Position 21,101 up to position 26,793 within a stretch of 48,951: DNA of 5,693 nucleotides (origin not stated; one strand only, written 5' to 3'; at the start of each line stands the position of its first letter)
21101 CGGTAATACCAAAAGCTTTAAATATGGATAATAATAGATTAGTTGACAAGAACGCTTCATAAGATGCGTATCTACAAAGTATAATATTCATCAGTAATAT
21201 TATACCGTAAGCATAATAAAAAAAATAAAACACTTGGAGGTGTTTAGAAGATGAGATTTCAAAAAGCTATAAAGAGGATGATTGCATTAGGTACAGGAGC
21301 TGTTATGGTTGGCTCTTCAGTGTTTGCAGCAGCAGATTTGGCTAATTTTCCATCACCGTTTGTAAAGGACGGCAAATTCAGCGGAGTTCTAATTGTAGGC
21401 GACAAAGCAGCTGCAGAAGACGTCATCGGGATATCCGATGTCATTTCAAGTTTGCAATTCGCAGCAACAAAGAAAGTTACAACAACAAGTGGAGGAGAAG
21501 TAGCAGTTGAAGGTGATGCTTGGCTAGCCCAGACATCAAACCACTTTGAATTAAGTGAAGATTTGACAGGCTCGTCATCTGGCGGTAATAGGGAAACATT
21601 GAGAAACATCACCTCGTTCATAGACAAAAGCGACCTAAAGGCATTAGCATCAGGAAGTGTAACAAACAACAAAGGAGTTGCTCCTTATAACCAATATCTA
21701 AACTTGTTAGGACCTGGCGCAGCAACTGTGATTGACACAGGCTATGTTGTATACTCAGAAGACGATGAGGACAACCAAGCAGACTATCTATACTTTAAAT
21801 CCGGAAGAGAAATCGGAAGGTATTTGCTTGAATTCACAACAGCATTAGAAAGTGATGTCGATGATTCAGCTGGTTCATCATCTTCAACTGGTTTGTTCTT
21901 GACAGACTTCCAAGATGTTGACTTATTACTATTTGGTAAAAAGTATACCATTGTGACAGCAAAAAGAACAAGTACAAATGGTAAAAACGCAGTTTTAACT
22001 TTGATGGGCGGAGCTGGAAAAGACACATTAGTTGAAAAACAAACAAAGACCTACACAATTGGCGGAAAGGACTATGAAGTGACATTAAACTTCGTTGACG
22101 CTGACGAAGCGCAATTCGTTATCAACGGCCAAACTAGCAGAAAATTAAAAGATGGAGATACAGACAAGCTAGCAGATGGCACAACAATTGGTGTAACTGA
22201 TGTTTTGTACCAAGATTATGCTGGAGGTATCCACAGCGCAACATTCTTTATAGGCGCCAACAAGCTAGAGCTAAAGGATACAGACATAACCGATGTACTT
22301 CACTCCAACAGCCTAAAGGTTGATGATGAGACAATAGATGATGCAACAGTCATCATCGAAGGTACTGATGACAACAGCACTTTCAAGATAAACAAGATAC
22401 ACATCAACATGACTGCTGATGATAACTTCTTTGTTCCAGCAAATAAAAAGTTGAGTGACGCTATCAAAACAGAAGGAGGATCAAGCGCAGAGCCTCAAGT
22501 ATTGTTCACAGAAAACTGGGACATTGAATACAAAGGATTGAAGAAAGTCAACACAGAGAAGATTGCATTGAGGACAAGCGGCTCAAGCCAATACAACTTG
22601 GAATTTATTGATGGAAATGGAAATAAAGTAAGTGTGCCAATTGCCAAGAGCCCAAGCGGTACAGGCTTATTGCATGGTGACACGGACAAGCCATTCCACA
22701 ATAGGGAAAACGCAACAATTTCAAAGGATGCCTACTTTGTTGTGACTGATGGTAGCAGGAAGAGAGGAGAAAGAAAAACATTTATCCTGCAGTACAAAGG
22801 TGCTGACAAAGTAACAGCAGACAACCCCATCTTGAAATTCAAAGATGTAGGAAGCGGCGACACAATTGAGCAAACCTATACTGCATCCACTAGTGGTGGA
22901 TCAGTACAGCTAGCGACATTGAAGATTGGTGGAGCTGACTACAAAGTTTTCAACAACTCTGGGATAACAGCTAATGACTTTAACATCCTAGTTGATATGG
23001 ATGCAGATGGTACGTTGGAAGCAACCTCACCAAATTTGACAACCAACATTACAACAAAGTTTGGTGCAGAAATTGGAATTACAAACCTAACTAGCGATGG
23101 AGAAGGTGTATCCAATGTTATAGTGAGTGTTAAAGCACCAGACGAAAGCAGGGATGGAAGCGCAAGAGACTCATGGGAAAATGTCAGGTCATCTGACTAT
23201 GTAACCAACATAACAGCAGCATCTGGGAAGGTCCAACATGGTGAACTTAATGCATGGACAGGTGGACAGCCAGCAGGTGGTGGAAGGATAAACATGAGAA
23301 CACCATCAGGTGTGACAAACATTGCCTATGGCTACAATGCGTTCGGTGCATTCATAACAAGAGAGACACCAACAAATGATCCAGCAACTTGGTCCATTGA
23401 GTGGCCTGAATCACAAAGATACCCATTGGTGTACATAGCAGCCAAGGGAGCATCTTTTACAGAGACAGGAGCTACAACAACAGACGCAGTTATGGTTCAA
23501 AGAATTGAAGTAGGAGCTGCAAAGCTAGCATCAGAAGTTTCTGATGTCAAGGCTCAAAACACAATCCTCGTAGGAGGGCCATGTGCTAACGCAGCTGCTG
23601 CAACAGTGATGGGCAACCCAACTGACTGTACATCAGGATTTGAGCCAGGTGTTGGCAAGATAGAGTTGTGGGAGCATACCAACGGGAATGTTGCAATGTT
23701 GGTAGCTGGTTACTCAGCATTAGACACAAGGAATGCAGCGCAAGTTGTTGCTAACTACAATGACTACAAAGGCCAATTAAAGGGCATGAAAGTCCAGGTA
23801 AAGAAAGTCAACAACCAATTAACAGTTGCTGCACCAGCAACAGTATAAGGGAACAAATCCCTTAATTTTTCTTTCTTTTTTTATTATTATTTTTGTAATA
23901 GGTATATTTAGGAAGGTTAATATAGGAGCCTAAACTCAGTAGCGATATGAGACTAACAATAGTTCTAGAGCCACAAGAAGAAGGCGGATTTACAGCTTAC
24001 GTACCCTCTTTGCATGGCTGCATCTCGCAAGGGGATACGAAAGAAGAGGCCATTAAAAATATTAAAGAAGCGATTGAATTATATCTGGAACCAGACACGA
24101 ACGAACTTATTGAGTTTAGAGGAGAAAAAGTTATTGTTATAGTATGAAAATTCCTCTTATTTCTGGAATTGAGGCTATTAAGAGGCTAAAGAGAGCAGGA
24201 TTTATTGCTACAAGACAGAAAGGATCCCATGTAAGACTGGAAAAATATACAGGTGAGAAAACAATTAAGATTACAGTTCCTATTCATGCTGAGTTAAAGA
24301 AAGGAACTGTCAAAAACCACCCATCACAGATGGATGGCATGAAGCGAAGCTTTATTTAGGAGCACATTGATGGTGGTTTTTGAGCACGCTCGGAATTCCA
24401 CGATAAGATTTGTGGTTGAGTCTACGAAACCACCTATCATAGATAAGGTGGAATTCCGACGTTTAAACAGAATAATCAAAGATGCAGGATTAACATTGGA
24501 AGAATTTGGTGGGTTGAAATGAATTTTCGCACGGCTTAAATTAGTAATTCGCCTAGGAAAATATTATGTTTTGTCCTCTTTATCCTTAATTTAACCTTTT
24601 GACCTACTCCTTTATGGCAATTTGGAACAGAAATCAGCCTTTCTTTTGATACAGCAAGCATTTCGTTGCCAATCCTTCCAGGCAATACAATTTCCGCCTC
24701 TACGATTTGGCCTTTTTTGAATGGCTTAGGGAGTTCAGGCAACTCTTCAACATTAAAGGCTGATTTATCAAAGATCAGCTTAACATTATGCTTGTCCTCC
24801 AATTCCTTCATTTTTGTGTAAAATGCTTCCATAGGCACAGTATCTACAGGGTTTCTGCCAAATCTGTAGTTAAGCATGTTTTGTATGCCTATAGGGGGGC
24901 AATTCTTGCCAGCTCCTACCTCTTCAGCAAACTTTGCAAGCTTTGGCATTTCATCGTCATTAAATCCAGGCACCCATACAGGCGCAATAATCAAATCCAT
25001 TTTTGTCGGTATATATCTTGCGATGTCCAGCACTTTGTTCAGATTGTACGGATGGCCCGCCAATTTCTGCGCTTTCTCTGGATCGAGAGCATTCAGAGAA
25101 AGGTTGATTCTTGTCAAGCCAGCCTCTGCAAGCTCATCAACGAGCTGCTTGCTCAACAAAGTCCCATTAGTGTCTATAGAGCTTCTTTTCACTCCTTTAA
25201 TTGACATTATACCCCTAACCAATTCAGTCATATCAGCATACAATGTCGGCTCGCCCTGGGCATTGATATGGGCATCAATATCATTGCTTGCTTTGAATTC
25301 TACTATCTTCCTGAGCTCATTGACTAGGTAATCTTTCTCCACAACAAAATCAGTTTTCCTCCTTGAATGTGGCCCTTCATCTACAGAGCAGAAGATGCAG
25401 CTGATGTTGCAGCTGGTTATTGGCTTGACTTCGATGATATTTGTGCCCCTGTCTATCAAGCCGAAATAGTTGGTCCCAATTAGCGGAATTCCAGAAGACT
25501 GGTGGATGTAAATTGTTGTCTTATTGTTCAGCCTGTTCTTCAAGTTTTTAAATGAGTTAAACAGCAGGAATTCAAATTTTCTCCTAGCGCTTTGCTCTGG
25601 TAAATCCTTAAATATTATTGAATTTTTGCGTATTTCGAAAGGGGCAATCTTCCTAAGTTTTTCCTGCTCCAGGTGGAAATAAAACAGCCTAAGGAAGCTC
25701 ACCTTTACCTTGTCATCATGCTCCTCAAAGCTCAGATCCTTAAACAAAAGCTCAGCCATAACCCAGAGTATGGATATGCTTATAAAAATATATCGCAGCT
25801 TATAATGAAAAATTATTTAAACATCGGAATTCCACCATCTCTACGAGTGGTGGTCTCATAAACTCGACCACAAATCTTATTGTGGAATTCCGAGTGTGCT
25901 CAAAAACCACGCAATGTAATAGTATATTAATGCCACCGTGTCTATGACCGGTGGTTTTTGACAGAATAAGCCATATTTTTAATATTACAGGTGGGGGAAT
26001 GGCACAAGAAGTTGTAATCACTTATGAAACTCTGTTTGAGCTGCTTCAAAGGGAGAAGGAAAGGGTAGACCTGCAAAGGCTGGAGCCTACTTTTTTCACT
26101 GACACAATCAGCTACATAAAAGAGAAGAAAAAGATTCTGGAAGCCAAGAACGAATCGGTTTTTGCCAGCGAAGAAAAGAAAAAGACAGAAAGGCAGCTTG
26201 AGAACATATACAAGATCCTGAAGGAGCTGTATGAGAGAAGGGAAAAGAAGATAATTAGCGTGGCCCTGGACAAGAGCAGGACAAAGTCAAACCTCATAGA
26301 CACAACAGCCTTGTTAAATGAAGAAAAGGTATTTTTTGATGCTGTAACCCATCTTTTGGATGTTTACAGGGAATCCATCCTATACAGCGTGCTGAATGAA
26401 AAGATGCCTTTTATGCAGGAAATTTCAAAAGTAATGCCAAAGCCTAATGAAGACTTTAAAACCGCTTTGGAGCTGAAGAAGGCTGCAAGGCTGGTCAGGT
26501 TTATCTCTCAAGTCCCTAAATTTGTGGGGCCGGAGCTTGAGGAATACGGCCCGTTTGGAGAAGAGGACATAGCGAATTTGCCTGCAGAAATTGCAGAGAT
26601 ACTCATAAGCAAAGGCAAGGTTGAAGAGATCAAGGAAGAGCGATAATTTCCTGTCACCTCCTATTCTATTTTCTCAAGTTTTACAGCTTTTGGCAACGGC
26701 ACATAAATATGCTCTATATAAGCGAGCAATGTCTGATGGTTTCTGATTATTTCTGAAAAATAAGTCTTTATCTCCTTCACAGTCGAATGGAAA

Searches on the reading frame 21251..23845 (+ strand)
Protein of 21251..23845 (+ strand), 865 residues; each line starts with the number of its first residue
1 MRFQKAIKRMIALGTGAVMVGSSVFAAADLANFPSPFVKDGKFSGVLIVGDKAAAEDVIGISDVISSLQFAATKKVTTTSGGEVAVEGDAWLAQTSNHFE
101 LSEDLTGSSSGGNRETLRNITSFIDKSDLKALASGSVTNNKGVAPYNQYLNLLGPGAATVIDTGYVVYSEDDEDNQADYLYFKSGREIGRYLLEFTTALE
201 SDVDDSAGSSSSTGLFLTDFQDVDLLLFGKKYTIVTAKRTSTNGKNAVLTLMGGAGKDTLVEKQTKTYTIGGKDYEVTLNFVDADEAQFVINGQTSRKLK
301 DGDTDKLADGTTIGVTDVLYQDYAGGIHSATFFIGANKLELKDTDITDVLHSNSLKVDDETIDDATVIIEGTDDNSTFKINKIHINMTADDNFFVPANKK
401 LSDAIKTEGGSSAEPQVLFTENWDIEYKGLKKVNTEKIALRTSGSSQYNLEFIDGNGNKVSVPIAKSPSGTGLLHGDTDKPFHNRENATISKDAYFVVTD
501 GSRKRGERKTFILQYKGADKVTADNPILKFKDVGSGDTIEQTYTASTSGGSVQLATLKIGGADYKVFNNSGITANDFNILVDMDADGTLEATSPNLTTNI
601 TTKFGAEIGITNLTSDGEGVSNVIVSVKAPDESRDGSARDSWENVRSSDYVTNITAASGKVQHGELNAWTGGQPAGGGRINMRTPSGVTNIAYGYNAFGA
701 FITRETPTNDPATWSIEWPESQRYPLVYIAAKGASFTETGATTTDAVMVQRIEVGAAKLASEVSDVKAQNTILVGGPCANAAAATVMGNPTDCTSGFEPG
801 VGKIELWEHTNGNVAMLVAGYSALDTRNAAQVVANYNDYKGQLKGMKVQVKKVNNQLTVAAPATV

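Call 11: search_protein_families(library=pfam, proteins=[window:21251-23845:+], max_evalue=0.01)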
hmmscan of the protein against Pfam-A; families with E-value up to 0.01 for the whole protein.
window:21251-23845:+ (865 aa): 1 family
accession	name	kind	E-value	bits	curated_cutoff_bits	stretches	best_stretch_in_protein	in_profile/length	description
PF05124.17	S_layer_C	-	3.2e-15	56.7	23.9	1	29-835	1-175/177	S-layer like family, outer domain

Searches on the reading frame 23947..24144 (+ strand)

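Call 11: search_protein_families(library=pfam, proteins=[window:23947-24144:+], max_evalue=0.01)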
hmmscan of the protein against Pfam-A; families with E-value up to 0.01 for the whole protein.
window:23947-24144:+ (66 aa): 3 families
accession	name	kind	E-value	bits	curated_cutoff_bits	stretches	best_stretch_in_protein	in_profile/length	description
PF15919.11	HicB_lk_antitox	-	2e-10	41.3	27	1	5-49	3-47/123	HicB_like antitoxin of bacterial toxin-antitoxin system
PF21748.3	UPF0150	-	3.6e-06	27.2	27.3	1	11-47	17-53/64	UPF0150-like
PF24113.1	DUF7387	-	0.0019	19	27.9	1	24-48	32-56/85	Family of unknown function (DUF7387)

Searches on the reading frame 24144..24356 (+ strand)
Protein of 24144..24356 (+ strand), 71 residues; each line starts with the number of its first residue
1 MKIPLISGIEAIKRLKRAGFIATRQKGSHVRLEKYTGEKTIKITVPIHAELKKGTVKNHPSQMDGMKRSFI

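Call 11: search_protein_families(library=pfam, proteins=[window:24144-24356:+], max_evalue=0.01)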
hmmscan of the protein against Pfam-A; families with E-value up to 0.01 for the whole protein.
window:24144-24356:+ (71 aa): 1 family
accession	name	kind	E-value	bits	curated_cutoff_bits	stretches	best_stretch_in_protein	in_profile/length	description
PF07927.17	HicA_toxin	-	3.8e-14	53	27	1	10-58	3-51/58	HicA toxin of bacterial toxin-antitoxin,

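Call 60: list_cluster_members(proteins=[window:24144-24356:+, window:23947-24144:+])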
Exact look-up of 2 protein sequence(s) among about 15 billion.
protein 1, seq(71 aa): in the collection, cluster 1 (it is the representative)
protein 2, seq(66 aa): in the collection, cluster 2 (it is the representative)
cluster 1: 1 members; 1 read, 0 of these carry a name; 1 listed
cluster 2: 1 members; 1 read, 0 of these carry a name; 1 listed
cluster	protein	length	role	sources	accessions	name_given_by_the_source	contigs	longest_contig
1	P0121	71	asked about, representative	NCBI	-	-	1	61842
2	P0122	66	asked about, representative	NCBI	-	-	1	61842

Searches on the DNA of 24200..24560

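Call 42: search_rna_families(source=window, start=24200, end=24560, threshold=evalue, max_evalue=10)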
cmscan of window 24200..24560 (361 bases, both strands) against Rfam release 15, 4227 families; matches with E-value up to 10: 1.
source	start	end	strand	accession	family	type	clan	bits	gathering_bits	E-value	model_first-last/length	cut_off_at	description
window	24273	24310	-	RF00637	mir-276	Gene; miRNA;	-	12.9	62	2.7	27-66/90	no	mir-276 microRNA precursor family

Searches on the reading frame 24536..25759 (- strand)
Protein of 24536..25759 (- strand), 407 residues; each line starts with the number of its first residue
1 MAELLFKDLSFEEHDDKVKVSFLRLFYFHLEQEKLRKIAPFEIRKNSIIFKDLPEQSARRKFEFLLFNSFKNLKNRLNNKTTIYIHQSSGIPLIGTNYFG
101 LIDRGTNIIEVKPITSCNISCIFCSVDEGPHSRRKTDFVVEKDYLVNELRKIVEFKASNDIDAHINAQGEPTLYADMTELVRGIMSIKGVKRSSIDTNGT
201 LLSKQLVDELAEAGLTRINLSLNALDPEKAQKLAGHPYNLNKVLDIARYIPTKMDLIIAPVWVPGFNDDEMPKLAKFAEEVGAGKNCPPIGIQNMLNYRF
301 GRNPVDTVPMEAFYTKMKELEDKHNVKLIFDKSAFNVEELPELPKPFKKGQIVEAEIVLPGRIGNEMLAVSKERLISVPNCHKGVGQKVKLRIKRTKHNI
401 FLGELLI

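Call 11: search_protein_families(library=pfam, proteins=[window:24536-25759:-], max_evalue=0.01)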
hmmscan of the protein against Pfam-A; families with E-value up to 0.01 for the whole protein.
window:24536-25759:- (407 aa): 2 families
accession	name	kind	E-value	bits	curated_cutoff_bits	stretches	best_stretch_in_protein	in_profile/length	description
PF04055.27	Radical_SAM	-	2e-24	87.1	29.5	1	112-278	2-166/166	Radical SAM superfamily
PF19238.5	Radical_SAM_2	-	4.5e-07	30.1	26.7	0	112-146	17-51/151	Radical SAM-like domain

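Call 67: find_homologous_proteins(query=window:24536-25759:-, max_evalue=1e-50)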
Query window:24536-25759:- (407 aa): 2132 proteins with E <= 1e-50 among 6124 candidates; the best 120 are listed.
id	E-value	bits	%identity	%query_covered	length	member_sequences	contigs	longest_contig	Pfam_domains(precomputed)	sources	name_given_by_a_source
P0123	5.1e-270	913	100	100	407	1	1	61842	PF04055.28,PF19238.6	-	-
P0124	1.3e-233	793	85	100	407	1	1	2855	PF04055.28,PF19238.6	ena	-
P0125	2.8e-232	789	84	100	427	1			PF04055.28,PF19238.6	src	-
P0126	1.1e-230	783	84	100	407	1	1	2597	PF04055.28,PF19238.6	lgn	-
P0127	1.2e-230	783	84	100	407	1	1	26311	PF04055.28,PF19238.6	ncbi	-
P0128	1.4e-230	783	84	100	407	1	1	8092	PF04055.28,PF19238.6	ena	-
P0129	1.4e-230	783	84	100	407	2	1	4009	PF04055.28,PF19238.6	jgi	-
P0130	2.9e-229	779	84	100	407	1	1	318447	PF04055.28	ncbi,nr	ncbi:radical SAM protein [Candidatus Woesearchaeota archaeon]|nr:radical SAM protein [Candidatus Woe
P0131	4.8e-229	778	83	100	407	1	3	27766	PF04055.28,PF19238.6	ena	-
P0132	1.5e-228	776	83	100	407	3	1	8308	PF04055.28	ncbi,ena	-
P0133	3.7e-228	775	83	100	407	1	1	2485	PF04055.28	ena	-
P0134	6.8e-228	774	83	100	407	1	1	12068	PF04055.28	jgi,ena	-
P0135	6.9e-228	774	83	100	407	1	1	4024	PF04055.28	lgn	-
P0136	1.0e-227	774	83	100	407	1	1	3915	PF04055.28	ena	-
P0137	1.4e-227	773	82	100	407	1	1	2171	PF04055.28,PF19238.6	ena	-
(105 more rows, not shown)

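Call 68: find_encoding_contigs(protein=P0127, flank=4000, max_places=2)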
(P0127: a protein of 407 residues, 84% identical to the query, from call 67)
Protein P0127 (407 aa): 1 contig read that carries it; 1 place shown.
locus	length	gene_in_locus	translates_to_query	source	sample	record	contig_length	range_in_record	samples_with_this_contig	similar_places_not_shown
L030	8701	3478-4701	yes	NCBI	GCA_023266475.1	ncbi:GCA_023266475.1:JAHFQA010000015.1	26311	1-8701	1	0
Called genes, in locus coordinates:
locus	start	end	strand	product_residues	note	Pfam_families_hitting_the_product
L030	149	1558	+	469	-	-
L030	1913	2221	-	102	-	PF00935:Ribosomal_L44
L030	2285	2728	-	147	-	-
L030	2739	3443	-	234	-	PF22090:Gins51_C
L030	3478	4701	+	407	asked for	PF04055:Radical_SAM, PF19238:Radical_SAM_2 (faint)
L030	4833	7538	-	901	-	PF05124:S_layer_C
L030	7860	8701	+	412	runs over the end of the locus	PF00535:Glycos_transf_2, PF12895:ANAPC3 (weak), PF00515:TPR_1, PF07719:TPR_2, PF13181:TPR_8, PF13424:TPR_12, PF13432:TPR_16, PF00515:TPR_1, +22 more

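Call 69: find_encoding_contigs(protein=P0130, flank=4000, max_places=2)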
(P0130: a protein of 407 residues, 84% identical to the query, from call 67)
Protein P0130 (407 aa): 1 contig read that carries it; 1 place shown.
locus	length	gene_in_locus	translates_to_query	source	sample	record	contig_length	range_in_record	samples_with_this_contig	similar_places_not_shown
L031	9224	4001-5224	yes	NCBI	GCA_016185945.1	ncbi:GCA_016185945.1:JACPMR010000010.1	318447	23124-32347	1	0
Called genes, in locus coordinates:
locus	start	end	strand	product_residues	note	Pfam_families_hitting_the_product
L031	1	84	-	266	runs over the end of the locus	PF09754:PAC2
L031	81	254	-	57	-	PF04135:Nop10p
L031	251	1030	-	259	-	PF00575:S1, PF07541:EIF_2_alpha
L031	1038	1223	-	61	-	PF01667:Ribosomal_S27e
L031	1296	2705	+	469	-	PF09594:GT87 (weak), PF13231:PMT_2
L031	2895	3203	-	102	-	PF00935:Ribosomal_L44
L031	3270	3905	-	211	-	PF22090:Gins51_C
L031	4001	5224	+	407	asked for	PF04055:Radical_SAM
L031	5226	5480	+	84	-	PF00535:Glycos_transf_2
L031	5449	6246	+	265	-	PF00515:TPR_1 (weak), PF14559:TPR_19, PF13414:TPR_11, PF13431:TPR_17 (weak), PF13424:TPR_12 (weak), PF00515:TPR_1 (weak), PF13424:TPR_12 (weak), PF00515:TPR_1, +12 more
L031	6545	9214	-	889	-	PF05124:S_layer_C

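Call 79: find_encoding_contigs(protein=P0123, flank=10000, max_places=2)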
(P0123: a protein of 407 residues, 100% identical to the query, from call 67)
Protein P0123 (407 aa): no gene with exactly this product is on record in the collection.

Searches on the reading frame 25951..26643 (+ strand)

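Call 11: search_protein_families(library=pfam, proteins=[window:25951-26643:+], max_evalue=0.01)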
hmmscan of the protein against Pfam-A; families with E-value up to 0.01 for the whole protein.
window:25951-26643:+ (231 aa): 1 family
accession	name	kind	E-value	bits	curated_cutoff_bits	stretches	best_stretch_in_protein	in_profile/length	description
PF22090.1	Gins51_C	-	1.7e-16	60.1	27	1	181-225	2-46/48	Gins51, C-terminal domain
